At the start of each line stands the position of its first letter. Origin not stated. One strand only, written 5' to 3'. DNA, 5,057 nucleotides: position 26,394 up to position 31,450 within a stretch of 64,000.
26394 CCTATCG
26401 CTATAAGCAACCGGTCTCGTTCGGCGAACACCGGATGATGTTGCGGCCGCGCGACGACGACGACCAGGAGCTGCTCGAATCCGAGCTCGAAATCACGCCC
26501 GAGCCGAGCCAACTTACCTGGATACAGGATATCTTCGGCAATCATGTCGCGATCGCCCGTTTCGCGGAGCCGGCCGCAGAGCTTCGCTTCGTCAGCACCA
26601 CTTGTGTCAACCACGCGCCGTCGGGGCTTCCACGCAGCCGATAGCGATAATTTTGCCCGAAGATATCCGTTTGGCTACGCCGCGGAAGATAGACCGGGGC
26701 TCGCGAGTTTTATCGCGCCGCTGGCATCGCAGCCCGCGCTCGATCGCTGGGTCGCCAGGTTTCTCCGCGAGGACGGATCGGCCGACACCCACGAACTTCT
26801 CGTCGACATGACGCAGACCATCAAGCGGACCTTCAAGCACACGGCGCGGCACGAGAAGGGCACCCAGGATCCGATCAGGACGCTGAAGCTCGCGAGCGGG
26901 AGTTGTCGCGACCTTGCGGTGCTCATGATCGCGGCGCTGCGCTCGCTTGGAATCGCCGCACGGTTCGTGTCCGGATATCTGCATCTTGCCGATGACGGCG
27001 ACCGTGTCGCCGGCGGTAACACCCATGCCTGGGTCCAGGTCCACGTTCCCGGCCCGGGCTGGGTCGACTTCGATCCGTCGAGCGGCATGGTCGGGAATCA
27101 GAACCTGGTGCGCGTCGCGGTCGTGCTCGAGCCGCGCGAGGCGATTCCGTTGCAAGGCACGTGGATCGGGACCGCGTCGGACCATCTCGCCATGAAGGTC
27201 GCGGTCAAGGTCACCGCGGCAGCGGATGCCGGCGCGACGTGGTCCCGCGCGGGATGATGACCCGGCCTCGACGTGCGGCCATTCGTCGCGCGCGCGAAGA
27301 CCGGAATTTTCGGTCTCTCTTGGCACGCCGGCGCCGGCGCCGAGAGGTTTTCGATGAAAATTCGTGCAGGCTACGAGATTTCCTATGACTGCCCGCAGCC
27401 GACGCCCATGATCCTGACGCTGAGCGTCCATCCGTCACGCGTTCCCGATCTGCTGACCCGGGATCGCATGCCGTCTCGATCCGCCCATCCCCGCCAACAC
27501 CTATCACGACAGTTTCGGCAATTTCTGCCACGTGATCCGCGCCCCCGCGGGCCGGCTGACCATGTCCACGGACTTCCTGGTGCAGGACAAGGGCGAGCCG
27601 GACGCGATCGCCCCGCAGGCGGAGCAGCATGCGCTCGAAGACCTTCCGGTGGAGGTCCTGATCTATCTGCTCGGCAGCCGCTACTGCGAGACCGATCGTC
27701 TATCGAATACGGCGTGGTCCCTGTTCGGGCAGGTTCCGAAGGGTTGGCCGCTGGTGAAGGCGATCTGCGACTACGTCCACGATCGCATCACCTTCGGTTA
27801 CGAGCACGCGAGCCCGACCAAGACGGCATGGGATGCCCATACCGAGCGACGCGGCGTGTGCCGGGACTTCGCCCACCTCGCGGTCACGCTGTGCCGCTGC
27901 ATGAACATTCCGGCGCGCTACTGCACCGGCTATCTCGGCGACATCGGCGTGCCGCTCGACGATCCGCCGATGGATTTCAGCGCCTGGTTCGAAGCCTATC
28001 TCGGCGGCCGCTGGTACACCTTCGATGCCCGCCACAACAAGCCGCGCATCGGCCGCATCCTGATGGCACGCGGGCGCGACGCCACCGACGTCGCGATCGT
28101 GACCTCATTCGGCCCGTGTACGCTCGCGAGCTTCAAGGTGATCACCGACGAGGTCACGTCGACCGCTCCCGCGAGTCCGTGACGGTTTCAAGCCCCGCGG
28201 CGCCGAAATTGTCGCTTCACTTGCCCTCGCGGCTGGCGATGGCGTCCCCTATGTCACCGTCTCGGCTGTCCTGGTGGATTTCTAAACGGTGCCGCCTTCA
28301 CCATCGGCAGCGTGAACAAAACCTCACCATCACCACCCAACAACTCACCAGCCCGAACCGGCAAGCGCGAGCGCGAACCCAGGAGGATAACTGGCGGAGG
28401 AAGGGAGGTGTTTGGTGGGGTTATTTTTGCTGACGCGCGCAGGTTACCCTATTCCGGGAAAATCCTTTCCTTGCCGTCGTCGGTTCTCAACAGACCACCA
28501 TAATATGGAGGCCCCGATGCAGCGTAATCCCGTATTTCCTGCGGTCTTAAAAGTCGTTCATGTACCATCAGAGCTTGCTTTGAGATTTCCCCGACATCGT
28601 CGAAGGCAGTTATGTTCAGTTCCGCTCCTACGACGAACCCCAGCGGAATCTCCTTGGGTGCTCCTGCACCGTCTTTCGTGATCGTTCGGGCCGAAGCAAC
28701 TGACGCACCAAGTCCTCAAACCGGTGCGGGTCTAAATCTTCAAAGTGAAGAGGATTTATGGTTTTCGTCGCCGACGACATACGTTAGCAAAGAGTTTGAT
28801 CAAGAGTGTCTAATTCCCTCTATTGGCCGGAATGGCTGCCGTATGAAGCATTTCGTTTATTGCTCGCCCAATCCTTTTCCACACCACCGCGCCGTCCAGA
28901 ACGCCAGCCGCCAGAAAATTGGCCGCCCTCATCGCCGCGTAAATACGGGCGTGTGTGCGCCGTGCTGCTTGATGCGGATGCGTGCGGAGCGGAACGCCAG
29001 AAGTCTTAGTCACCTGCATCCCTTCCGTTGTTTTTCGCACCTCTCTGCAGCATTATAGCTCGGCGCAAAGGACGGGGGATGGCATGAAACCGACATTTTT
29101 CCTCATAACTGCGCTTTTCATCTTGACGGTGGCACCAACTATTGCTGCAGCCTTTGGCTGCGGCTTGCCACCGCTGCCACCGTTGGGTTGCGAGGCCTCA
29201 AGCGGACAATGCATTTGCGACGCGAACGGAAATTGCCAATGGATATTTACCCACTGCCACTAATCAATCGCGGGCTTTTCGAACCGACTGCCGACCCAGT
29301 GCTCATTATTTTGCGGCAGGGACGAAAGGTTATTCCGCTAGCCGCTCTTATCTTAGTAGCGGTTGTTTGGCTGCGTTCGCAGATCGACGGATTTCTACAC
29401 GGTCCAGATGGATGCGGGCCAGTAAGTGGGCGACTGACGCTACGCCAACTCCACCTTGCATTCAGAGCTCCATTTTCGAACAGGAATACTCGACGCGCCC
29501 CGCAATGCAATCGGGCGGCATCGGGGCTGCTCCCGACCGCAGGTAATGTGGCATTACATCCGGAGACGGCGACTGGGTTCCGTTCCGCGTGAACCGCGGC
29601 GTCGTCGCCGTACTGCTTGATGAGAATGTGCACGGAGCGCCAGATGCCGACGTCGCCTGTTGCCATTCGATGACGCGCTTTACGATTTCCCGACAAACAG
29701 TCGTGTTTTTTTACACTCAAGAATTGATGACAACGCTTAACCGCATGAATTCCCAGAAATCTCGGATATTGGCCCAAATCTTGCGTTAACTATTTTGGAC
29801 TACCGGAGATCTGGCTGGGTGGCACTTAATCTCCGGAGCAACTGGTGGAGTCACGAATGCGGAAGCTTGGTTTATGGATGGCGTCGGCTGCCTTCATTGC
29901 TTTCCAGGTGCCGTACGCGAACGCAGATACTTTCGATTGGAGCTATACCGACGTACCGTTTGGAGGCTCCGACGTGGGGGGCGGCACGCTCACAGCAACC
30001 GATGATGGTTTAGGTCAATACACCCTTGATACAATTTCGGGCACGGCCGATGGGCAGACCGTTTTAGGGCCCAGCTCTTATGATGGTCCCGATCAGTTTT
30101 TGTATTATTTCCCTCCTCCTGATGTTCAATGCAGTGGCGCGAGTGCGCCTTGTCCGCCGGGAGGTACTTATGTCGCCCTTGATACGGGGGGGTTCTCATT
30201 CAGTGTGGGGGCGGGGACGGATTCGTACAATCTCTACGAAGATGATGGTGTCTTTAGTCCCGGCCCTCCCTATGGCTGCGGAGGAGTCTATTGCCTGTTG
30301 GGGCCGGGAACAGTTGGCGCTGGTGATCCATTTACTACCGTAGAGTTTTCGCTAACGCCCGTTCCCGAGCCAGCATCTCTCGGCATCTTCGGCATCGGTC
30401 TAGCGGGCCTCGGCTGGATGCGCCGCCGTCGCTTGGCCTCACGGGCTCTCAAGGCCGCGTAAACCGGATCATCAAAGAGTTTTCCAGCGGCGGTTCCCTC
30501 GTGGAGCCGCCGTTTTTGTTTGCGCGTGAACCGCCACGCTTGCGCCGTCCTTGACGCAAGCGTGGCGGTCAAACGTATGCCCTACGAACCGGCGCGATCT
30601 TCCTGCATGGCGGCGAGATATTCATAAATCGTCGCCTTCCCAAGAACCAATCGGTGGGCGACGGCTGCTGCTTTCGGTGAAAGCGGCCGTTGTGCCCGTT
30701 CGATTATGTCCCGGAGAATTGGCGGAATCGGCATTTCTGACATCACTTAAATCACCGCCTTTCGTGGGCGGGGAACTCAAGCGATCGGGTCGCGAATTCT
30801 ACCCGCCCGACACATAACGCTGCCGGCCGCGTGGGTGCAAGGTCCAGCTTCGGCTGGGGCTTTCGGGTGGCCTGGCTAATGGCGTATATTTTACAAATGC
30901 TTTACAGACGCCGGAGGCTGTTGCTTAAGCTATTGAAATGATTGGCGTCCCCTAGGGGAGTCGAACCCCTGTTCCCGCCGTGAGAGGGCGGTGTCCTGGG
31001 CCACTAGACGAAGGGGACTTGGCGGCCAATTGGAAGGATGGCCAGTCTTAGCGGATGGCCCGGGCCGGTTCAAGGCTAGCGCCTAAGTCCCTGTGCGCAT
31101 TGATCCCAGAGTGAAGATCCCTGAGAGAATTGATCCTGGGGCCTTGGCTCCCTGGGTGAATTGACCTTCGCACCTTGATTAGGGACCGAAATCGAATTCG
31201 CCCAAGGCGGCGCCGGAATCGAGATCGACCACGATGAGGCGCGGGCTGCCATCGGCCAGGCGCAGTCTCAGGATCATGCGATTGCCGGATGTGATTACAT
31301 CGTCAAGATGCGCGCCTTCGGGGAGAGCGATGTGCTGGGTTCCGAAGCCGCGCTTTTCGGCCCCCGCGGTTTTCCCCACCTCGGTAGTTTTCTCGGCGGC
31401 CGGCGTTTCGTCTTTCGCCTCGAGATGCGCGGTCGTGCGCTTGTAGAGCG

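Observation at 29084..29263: Small secreted six-cysteine peptide, candidate bacteriocin-like or signalling peptide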

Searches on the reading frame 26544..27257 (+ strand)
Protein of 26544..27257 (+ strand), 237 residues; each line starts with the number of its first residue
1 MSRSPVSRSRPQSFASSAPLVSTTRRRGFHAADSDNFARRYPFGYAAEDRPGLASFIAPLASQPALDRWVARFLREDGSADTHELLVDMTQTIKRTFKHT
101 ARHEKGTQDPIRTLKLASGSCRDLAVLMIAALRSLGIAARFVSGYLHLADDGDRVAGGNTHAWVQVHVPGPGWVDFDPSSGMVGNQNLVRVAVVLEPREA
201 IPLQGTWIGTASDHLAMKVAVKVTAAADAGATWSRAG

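Call 6: search_protein_families(library=pfam, proteins=[window:26544-27257:+], max_evalue=1)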
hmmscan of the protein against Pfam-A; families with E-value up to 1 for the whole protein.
window:26544-27257:+ (237 aa): 4 families
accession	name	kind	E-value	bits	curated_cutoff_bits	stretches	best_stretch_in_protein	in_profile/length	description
PF01841.26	Transglut_core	-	2.9e-20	73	23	1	84-178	16-108/108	Transglutaminase-like superfamily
PF00797.23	Acetyltransf_2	-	0.0063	16.8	22.8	1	119-174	47-101/240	N-acetyltransferase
PF04473.18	DUF553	-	0.017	15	20.5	1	104-174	47-110/140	Transglutaminase-like domain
PF12737.12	Mating_C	-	0.26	10.9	22.5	1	18-80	169-226/409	C-terminal domain of homeodomain 1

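Call 7: search_protein_families(library=ncbifam, proteins=[window:26544-27257:+], max_evalue=1)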
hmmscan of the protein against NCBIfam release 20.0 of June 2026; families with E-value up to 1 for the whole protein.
window:26544-27257:+ (237 aa): 1 family
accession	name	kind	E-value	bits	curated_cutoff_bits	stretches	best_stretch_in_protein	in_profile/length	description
NF045674.1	CystProtLapG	equivalog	0.15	11.3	320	1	107-139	93-125/221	cysteine protease LapG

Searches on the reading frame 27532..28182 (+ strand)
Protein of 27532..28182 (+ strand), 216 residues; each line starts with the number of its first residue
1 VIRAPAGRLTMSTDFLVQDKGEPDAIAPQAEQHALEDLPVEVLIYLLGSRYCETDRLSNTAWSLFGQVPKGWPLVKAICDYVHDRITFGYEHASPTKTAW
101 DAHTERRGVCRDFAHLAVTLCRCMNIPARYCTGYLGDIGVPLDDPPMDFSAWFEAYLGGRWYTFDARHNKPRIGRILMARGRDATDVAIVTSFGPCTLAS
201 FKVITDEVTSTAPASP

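Call 6: search_protein_families(library=pfam, proteins=[window:27532-28182:+], max_evalue=1)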
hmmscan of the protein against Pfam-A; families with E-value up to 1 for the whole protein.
window:27532-28182:+ (216 aa): 2 families
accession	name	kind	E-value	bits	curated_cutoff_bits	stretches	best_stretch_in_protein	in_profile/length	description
PF01841.26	Transglut_core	-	1.2e-20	74.2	23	1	75-166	18-108/108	Transglutaminase-like superfamily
PF04473.18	DUF553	-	0.08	12.8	20.5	1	89-127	33-81/140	Transglutaminase-like domain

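Call 7: search_protein_families(library=ncbifam, proteins=[window:27532-28182:+], max_evalue=1)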
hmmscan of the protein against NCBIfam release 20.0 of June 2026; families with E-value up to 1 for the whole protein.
window:27532-28182:+ (216 aa): 0 families

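Call 12: find_related_loci(query=window:27532-28182:+, collection=genome_contigs, flank=10000)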
Query window:27532-28182:+ (216 aa) in genome_contigs; peptide patterns used: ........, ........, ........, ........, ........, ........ (x = any residue, [..] = any of these).
600 stretches matched a pattern (row limit reached: there are more); 595 encode a relative of the query (tblastn E <= 1e-3); the best 80 are kept; 80 distinct loci.
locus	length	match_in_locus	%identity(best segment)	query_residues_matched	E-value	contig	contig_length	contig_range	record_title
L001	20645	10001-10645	90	1-215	8e-133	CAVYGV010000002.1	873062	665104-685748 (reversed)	MAG: uncultured Alphaproteobacteria bacterium isolate MFD03399.bin.1.67 genome assembly, contig: contig_17495, whole gen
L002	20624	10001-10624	90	1-208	3e-129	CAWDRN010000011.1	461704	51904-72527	MAG: uncultured Alphaproteobacteria bacterium isolate MFD04463.bin.2.82 genome assembly, contig: contig_67479, whole gen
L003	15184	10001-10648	84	1-216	1e-125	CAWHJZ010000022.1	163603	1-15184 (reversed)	MAG: uncultured proteobacterium isolate MFD02923.bin.2.12 genome assembly, contig: contig_15847, whole genome shotgun se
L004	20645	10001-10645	84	1-215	4e-124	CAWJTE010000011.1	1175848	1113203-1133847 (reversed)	MAG: uncultured Alphaproteobacteria bacterium isolate MFD01248.bin.2.30 genome assembly, contig: contig_4133, whole geno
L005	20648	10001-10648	81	1-216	6e-123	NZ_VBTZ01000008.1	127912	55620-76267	Methylocystis sp. B8 contig8, whole genome shotgun sequence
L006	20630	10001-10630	86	1-210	6e-123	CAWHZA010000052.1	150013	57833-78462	MAG: uncultured Alphaproteobacteria bacterium isolate MFD04428.bin.1.72 genome assembly, contig: contig_47228, whole gen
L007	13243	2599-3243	83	1-215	1e-122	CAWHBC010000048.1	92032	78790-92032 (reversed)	MAG: uncultured Alphaproteobacteria bacterium isolate MFD09495.bin.2.5 genome assembly, contig: contig_9119, whole genom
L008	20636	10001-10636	83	1-212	3e-122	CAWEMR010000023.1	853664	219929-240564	MAG: uncultured Alphaproteobacteria bacterium isolate MFD05521.bin.1.134 genome assembly, contig: contig_25620, whole ge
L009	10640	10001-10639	81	1-213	1e-121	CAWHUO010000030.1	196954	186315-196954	MAG: uncultured Alphaproteobacteria bacterium isolate MFD03044.bin.1.137 genome assembly, contig: contig_80546, whole ge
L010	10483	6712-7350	81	1-213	3e-121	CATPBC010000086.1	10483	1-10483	MAG: uncultured Xanthobacteraceae bacterium isolate COA_Bin_3_1 genome assembly, contig: co_assembly_000000210346, whole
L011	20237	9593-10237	79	1-215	9e-120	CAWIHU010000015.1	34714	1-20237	MAG: uncultured proteobacterium isolate MFD03726.bin.2.167 genome assembly, contig: contig_74281, whole genome shotgun s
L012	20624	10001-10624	84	1-208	7e-119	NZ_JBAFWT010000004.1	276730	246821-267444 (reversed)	Xanthobacter sp. DSM 24535 strain W30 Contig004, whole genome shotgun sequence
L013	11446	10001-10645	79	1-215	5e-117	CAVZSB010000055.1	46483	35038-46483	MAG: uncultured Alphaproteobacteria bacterium isolate MFD05705.bin.1.150 genome assembly, contig: contig_85565, whole ge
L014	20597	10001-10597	82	13-211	6e-116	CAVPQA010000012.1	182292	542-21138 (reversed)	MAG: uncultured Alphaproteobacteria bacterium isolate MFD00008.bin.2.118 genome assembly, contig: contig_22452, whole ge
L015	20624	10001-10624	79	1-208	2e-114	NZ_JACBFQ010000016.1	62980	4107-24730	Xanthobacter sp. NM-59 NODE_16_length_62980_cov_16.257112, whole genome shotgun sequence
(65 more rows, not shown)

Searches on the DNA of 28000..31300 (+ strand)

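Call 92: search_rna_families(source=window, start=28000, end=31300, threshold=evalue, max_evalue=0.1)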
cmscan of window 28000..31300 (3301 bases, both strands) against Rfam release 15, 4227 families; matches with E-value up to 0.1: 1.
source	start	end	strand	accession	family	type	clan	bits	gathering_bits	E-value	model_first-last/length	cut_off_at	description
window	30946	31018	-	RF00005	tRNA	Gene; tRNA;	CL00001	57.2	29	5.4e-11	1-71/71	no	tRNA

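Call 95: search_dna_similar(query=window:28183-30942:+, collection=plasmids, mode=distant, max_evalue=0.001, max_rows=10)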
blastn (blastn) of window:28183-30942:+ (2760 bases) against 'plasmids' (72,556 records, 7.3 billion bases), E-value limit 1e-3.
No match.

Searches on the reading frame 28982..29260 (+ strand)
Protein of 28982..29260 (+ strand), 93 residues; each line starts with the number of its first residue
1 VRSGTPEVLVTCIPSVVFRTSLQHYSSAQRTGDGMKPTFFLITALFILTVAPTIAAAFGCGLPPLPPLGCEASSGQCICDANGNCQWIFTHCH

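Call 75: find_encoding_contigs(protein=window:28982-29260:+, flank=4000, max_places=2)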
Protein window:28982-29260:+ (93 aa): no gene with exactly this product is on record in the collection.
